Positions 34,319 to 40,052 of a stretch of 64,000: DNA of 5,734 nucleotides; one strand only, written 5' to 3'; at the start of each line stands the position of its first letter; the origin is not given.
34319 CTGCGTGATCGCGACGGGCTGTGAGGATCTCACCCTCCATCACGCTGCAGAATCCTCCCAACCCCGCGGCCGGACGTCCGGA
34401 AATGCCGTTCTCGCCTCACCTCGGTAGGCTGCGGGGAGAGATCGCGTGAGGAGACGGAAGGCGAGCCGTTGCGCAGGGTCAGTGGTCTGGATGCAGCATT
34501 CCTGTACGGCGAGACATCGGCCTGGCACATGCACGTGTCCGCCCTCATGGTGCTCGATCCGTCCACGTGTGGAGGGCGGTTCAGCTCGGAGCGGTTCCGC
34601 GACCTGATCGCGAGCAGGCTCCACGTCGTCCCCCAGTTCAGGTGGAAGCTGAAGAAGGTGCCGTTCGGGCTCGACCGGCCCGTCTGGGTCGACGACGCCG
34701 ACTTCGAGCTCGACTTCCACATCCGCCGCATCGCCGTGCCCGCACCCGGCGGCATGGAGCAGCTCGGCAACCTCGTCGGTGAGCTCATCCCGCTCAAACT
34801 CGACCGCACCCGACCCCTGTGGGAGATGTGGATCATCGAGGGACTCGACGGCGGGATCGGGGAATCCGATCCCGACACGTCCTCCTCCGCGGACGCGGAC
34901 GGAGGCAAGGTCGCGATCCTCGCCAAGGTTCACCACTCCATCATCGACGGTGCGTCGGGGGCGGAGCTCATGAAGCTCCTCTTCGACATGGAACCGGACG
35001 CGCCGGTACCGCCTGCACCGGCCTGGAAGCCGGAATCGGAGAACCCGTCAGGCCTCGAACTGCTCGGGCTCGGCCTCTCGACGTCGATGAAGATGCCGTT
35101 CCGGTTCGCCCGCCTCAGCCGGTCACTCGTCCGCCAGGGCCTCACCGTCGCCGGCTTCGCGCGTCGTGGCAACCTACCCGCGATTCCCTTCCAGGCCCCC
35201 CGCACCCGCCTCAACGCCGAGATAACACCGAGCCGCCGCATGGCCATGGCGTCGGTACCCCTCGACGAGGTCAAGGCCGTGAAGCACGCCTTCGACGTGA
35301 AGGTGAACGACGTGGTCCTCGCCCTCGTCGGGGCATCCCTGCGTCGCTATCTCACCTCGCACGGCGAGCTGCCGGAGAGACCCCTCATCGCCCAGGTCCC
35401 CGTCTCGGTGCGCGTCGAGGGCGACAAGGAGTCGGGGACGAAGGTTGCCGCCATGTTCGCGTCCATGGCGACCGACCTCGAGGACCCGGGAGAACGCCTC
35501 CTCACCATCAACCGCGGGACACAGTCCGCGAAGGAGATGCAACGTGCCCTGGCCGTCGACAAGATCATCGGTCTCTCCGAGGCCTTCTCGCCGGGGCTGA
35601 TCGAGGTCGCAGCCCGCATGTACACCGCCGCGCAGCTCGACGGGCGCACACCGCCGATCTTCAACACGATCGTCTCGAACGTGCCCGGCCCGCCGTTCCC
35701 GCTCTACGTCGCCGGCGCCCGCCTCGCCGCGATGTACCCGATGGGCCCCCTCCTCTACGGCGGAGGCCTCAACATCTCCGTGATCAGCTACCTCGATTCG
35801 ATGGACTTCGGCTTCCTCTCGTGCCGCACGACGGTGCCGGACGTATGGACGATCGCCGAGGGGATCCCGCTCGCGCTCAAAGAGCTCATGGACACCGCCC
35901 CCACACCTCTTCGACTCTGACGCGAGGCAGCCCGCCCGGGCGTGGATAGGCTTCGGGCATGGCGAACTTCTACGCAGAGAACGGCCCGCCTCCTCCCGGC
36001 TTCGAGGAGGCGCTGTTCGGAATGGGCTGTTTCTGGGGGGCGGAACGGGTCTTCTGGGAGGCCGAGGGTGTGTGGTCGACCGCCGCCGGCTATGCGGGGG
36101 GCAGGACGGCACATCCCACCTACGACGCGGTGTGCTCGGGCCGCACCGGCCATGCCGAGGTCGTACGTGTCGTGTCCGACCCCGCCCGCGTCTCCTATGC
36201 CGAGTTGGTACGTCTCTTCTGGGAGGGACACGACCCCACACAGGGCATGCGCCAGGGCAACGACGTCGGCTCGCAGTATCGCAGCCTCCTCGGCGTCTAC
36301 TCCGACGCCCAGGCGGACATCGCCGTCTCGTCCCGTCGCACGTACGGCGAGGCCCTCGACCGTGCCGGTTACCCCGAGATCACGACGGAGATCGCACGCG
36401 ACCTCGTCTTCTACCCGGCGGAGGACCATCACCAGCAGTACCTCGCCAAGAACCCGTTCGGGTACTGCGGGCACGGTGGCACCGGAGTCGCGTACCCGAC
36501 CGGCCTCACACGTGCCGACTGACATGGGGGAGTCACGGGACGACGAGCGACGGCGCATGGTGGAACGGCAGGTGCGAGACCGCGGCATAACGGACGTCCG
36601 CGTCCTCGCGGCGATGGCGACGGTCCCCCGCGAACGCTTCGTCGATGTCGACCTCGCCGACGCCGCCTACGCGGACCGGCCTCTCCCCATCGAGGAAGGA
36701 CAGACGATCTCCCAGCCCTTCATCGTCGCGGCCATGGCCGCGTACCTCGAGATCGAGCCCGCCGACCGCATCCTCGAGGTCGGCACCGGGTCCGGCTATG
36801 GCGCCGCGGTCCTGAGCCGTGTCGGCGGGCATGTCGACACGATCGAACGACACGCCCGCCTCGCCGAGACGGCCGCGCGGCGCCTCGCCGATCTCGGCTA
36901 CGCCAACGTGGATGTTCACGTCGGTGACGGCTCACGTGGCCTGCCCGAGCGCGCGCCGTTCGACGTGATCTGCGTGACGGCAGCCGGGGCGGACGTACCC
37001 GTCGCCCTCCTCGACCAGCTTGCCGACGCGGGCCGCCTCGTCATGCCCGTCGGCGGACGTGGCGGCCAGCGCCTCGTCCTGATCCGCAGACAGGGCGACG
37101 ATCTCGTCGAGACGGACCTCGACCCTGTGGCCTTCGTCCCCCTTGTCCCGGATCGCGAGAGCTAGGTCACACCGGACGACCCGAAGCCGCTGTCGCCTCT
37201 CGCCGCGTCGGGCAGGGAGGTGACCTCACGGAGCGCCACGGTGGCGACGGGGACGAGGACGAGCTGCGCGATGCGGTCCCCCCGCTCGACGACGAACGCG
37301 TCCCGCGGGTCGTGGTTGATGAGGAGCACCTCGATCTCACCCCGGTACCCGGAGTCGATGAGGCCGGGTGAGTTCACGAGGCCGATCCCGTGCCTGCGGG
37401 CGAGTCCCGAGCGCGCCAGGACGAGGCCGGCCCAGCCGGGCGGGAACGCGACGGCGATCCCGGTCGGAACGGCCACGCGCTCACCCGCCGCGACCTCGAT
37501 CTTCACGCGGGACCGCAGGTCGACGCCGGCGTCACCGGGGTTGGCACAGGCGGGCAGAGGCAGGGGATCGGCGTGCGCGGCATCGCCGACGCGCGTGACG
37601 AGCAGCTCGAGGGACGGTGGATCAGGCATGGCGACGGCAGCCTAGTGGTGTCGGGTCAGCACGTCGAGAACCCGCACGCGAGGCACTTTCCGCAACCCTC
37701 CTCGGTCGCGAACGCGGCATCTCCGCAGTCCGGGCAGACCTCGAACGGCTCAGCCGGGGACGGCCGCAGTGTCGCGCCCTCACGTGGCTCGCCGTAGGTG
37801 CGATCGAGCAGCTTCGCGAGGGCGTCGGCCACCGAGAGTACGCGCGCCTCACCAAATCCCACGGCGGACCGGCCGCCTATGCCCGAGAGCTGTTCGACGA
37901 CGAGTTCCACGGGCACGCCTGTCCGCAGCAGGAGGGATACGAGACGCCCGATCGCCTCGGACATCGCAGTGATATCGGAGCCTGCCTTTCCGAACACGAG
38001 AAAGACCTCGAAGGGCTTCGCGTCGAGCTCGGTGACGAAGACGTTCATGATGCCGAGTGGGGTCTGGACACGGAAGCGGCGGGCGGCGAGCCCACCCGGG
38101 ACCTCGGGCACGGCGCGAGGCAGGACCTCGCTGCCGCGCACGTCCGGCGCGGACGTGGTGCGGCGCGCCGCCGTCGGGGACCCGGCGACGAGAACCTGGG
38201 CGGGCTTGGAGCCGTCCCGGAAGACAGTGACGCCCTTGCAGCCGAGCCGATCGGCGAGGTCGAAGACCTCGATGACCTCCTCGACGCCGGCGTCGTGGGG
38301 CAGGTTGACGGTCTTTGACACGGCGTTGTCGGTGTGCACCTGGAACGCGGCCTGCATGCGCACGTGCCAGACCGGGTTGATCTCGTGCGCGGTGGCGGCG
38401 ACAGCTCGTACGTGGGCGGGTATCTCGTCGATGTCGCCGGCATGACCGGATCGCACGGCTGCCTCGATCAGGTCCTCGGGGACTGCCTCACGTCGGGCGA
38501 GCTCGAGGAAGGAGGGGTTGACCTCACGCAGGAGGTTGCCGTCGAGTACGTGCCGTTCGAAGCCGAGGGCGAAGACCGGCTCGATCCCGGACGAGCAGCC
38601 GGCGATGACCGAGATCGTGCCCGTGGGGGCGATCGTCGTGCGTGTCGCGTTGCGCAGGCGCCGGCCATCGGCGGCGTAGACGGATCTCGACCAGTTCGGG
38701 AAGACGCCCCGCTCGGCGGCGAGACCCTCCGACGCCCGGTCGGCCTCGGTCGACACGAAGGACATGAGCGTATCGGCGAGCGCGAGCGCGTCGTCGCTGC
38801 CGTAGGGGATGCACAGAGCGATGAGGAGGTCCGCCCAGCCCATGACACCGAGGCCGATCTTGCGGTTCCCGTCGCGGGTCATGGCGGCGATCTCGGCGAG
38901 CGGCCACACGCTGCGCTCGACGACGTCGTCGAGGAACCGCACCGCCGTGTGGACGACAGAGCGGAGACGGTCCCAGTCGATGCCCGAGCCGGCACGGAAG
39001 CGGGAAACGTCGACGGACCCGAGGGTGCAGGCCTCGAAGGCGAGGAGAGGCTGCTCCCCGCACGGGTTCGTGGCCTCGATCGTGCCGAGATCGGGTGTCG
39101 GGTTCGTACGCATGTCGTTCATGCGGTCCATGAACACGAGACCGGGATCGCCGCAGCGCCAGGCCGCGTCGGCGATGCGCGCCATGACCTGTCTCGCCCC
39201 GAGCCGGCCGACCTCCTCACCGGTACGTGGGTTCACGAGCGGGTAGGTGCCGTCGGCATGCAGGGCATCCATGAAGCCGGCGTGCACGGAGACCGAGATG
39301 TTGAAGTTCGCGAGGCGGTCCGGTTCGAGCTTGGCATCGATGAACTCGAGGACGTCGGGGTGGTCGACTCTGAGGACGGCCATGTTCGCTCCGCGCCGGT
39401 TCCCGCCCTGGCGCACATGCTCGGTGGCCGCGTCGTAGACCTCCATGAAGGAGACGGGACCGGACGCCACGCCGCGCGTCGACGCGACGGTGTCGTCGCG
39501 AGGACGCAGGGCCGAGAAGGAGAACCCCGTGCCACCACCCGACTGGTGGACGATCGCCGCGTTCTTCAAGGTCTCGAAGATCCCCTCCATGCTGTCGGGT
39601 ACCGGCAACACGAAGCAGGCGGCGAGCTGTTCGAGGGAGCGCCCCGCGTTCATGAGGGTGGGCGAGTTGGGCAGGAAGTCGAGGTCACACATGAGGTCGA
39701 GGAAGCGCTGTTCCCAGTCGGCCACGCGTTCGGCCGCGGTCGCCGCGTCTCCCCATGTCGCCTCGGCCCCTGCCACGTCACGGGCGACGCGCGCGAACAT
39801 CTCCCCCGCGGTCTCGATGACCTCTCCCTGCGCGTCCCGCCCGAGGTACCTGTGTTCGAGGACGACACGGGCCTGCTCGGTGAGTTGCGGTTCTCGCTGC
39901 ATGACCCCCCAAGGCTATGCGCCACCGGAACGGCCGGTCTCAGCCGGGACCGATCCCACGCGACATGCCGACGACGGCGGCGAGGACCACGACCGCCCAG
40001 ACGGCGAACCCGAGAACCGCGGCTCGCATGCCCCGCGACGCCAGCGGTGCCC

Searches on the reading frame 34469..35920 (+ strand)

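Call 12: search_protein_families(library=pfam, proteins=[window:34469-35920:+], max_evalue=0.01)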
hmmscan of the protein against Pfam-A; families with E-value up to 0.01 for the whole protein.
window:34469-35920:+ (483 aa): 2 families
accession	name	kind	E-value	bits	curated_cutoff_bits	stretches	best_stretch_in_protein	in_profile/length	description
PF03007.21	WS_DGAT_cat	-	6.1e-77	259.4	23.6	2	5-129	2-127/263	Wax ester synthase/diacylglycerol acyltransferase catalytic domain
PF06974.18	WS_DGAT_C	-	4.8e-30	105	20.7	1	323-473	2-144/145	WS/DGAT C-terminal domain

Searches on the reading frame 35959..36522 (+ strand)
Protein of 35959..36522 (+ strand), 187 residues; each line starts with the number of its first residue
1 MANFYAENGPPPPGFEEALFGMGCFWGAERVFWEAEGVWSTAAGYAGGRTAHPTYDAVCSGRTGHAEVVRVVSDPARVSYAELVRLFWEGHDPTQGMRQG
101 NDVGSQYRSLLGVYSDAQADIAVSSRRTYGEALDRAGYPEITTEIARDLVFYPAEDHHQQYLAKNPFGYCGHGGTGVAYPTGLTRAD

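Call 12: search_protein_families(library=pfam, proteins=[window:35959-36522:+], max_evalue=0.01)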
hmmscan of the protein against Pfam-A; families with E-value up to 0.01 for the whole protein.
window:35959-36522:+ (187 aa): 1 family
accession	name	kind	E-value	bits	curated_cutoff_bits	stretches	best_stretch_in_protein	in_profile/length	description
PF01625.27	PMSR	-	4.7e-55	186.5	23.7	1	18-170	2-152/153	Peptide methionine sulfoxide reductase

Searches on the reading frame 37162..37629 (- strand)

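Call 57: search_protein_families(library=pfam, proteins=[window:37162-37629:-], max_evalue=0.0001)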
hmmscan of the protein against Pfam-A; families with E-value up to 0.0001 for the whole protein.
window:37162-37629:- (155 aa): 2 families
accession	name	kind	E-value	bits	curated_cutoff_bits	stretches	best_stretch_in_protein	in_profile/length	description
PF00692.24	dUTPase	-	3.1e-30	105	22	1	24-153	4-129/129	dUTPase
PF22769.1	DCD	-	1.3e-10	42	27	1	51-125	78-150/153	dCTP deaminase-like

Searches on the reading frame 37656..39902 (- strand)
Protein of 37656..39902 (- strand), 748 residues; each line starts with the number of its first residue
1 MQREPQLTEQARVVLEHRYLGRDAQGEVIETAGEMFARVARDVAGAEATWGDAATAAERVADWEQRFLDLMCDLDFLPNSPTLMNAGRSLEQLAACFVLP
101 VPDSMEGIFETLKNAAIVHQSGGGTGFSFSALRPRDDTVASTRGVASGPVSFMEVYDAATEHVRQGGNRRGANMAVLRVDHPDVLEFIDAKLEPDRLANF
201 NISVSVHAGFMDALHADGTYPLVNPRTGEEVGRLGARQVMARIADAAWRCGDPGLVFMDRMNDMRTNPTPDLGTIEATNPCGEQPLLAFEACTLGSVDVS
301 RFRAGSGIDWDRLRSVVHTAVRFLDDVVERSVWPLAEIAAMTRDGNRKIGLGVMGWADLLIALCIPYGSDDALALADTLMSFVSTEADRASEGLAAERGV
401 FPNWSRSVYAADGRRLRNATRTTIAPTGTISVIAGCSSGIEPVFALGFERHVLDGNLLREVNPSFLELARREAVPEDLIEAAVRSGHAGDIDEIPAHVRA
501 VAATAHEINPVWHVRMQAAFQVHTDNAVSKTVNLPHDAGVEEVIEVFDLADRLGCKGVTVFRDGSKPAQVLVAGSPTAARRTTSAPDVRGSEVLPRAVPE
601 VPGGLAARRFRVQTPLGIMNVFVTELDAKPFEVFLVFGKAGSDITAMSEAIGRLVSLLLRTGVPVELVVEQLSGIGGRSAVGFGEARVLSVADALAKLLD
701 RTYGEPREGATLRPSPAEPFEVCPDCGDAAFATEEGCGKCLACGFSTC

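Call 57: search_protein_families(library=pfam, proteins=[window:37656-39902:-], max_evalue=0.0001)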
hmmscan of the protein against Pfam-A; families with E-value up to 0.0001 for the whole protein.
window:37656-39902:- (748 aa): 3 families
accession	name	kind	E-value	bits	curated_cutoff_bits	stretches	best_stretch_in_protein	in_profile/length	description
PF02867.20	Ribonuc_red_lgC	-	3.2e-113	379.6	23.9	2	94-410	1-345/523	Ribonucleotide reductase, barrel domain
PF00317.26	Ribonuc_red_lgN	-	6.7e-23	81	28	1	7-90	3-76/77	Ribonucleotide reductase, all-alpha domain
PF12637.14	TSCPD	-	4.1e-16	59.5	22.8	1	619-702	16-87/88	TSCPD domain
